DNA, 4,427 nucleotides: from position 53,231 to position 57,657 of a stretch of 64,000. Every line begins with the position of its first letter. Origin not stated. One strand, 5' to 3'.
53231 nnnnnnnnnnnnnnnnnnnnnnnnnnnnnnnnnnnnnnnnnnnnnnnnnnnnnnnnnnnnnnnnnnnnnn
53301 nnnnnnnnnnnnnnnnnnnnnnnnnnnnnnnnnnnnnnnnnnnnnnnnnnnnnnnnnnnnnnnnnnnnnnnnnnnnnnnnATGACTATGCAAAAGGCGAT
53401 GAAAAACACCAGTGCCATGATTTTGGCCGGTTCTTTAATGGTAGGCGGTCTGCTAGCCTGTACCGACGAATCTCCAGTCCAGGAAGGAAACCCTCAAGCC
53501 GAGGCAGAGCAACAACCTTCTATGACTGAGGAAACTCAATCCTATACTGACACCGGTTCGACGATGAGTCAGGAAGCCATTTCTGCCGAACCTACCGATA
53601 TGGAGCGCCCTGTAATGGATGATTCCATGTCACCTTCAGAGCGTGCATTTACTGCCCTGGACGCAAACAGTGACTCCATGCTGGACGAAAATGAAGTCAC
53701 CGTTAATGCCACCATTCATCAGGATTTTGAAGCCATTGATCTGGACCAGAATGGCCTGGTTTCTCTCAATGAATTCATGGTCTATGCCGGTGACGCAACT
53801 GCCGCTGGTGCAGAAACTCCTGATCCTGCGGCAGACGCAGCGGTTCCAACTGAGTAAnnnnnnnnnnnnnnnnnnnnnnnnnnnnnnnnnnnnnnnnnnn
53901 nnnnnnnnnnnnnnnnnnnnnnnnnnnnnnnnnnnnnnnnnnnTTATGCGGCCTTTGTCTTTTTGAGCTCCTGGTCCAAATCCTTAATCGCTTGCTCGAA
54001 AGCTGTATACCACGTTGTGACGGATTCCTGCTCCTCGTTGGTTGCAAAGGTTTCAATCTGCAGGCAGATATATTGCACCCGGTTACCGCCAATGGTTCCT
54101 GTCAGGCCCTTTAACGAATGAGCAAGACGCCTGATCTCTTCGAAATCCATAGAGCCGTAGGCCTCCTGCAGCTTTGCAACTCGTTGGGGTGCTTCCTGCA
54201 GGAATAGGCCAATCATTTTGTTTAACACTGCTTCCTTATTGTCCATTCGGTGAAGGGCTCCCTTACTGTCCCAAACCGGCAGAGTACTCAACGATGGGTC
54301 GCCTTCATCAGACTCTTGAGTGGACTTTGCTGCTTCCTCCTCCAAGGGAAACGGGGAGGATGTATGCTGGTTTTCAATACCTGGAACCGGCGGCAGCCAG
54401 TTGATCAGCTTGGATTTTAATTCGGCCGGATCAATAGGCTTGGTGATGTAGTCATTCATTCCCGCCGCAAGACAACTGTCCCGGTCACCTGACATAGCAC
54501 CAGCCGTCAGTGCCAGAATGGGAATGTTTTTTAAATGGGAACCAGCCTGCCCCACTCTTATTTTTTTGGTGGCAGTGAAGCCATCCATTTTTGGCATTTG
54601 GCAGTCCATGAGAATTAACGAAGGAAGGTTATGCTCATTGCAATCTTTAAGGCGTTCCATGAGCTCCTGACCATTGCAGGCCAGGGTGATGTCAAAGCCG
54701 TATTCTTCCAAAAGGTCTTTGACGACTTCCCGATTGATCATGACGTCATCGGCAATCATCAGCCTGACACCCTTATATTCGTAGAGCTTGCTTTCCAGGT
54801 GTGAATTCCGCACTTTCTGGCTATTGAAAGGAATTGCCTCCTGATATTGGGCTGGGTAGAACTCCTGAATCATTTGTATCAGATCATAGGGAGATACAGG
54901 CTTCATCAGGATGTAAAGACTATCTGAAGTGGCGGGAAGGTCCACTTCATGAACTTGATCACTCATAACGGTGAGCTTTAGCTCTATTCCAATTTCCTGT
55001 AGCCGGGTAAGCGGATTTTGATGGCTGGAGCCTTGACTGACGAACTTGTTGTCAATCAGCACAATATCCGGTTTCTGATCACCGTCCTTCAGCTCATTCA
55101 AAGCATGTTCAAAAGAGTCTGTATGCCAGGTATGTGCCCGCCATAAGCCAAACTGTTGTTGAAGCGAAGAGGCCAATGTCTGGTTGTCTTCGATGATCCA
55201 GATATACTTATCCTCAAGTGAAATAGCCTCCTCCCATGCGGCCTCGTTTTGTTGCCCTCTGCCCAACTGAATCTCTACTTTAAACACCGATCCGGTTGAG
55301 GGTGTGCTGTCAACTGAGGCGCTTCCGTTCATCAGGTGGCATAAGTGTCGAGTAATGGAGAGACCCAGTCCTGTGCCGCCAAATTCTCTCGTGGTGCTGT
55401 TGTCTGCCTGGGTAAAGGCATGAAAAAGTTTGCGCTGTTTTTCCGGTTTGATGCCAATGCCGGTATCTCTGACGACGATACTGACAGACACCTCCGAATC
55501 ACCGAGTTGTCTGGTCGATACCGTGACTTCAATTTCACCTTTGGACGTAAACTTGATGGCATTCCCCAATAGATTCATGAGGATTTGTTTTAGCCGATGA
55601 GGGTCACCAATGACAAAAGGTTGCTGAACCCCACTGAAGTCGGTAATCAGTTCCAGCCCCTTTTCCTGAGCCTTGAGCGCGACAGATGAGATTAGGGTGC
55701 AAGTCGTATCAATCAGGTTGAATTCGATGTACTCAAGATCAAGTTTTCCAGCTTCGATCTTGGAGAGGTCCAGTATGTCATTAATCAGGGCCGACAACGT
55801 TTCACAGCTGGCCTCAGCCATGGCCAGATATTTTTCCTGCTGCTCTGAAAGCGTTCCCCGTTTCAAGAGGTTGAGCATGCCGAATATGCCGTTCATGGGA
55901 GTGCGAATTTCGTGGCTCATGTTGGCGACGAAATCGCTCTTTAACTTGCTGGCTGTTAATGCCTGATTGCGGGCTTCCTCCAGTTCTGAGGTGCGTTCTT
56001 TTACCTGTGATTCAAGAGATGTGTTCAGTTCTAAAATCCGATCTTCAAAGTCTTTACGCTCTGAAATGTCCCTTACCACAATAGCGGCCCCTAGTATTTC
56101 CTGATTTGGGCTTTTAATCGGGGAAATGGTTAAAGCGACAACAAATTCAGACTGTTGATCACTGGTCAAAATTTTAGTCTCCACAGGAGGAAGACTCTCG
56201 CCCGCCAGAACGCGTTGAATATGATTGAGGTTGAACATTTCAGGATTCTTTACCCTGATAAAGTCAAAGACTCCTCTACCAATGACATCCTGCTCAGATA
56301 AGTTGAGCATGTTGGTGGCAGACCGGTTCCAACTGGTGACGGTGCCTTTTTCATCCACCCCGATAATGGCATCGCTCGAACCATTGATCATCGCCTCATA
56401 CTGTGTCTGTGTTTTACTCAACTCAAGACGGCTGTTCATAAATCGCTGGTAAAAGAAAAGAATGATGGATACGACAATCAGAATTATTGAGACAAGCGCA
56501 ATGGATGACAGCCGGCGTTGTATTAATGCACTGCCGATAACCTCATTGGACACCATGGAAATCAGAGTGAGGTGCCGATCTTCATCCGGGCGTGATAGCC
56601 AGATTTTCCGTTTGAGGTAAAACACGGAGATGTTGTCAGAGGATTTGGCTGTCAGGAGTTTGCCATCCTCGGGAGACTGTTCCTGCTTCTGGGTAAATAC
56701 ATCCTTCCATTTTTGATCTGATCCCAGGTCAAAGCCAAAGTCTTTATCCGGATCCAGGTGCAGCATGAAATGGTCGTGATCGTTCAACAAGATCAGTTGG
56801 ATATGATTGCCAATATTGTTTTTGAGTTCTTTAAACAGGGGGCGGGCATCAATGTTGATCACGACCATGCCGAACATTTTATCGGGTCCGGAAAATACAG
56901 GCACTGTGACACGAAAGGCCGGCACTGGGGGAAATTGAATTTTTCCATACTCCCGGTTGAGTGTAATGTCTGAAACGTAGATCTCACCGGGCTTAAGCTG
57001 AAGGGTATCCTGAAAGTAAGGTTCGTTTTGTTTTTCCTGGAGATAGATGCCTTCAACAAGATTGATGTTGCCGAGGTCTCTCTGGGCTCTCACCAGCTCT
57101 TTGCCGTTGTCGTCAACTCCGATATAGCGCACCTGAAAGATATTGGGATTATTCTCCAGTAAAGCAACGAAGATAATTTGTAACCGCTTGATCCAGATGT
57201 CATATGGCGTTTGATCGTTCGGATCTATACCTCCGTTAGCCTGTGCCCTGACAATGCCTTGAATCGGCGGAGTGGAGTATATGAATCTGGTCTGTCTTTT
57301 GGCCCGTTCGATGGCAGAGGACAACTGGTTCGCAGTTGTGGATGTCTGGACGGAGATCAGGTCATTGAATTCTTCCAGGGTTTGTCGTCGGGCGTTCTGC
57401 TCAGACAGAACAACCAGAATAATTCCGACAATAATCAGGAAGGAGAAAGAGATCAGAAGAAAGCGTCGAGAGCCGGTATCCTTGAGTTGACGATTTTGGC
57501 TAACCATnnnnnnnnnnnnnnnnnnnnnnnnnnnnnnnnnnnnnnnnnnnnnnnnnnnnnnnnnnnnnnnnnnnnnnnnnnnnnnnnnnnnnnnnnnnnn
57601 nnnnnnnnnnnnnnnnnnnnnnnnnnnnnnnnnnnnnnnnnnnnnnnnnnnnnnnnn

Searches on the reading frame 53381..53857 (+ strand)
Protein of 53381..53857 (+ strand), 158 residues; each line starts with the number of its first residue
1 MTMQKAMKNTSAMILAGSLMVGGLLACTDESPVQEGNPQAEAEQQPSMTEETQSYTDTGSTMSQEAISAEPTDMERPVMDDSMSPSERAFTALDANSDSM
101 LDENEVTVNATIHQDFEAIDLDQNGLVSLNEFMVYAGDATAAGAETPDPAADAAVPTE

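Call 7: search_protein_families(library=pfam, proteins=[window:53381-53857:+])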
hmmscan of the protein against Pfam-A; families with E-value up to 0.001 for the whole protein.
window:53381-53857:+ (158 aa): 4 families
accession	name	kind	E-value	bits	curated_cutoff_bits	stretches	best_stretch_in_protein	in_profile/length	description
PF00036.39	EF-hand_1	-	3.4e-05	23.5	25.4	0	116-133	6-23/29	EF hand domain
PF13499.12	EF-hand_7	-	0.0001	23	30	0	88-133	6-63/67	EF-hand domain pair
PF13405.12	EF-hand_6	-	0.00019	21.4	25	0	112-133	2-23/30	EF-hand domain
PF13202.12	EF-hand_5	-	0.00023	20.9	25.9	0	114-133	2-22/25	EF hand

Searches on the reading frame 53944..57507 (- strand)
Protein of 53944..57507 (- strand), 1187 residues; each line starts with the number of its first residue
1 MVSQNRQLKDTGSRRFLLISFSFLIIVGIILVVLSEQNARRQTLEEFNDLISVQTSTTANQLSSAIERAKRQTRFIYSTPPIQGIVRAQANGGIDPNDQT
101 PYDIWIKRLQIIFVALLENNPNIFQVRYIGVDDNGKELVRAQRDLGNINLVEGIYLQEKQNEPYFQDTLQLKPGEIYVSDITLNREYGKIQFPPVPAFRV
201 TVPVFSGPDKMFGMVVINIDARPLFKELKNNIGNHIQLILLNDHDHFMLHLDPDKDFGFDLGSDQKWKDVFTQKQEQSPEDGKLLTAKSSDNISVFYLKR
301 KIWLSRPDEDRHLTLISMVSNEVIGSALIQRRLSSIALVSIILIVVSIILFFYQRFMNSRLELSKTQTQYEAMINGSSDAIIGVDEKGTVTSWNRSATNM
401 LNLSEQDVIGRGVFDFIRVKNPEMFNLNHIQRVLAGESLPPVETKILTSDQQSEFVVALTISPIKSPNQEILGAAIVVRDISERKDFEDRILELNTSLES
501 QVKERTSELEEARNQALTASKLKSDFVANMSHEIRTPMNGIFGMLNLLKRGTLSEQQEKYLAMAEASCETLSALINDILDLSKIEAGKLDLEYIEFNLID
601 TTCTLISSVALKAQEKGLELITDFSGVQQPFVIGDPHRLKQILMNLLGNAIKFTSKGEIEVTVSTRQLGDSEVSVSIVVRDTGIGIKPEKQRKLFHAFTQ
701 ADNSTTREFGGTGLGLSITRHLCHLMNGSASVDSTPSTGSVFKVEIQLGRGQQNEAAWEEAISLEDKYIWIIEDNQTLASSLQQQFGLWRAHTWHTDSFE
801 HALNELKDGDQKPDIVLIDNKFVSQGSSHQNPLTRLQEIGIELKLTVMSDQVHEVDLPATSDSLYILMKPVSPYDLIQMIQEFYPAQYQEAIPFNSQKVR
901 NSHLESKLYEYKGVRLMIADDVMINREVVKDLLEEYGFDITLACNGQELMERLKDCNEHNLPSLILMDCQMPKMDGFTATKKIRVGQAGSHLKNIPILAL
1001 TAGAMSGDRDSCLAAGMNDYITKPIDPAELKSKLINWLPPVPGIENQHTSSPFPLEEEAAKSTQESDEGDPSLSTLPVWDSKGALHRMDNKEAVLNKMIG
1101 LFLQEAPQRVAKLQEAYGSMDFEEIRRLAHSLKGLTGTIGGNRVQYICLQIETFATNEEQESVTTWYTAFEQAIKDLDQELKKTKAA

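Call 7: search_protein_families(library=pfam, proteins=[window:53944-57507:-])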
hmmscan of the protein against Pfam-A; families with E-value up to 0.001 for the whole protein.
window:53944-57507:- (1187 aa): 10 families
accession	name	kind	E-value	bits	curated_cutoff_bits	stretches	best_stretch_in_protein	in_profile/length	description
PF02518.31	HATPase_c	-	1.5e-28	99.9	26.4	1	634-748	1-109/111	Histidine kinase-, DNA gyrase B-, and HSP90-like ATPase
PF00072.30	Response_reg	-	5e-28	97.9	30.2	1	917-1034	2-110/111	Response regulator receiver domain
PF00512.31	HisKA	-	2.9e-22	78.9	26.9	1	523-587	2-66/66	His Kinase A (phospho-acceptor) domain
PF00989.32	PAS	-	7.4e-15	55.4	22.6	1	369-481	2-113/113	PAS fold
PF01627.28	Hpt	-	7.1e-14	52.3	24.6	1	1098-1179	2-83/84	Hpt domain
PF21623.3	HK_sensor_dom_bact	-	8.5e-14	51.7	27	1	108-267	52-208/253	Bacterial histidine kinase, sensor domain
PF13426.13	PAS_9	-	3.3e-11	43.8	27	1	379-483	2-103/103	PAS domain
PF02743.24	dCache_1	-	3.4e-08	33.8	45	1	42-251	2-183/240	Cache domain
PF08448.16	PAS_4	-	8.2e-08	32.9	23.1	1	376-485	3-109/110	PAS fold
PF13596.12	PAS_10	-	7.6e-06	27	22.1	1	374-481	5-105/106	PAS domain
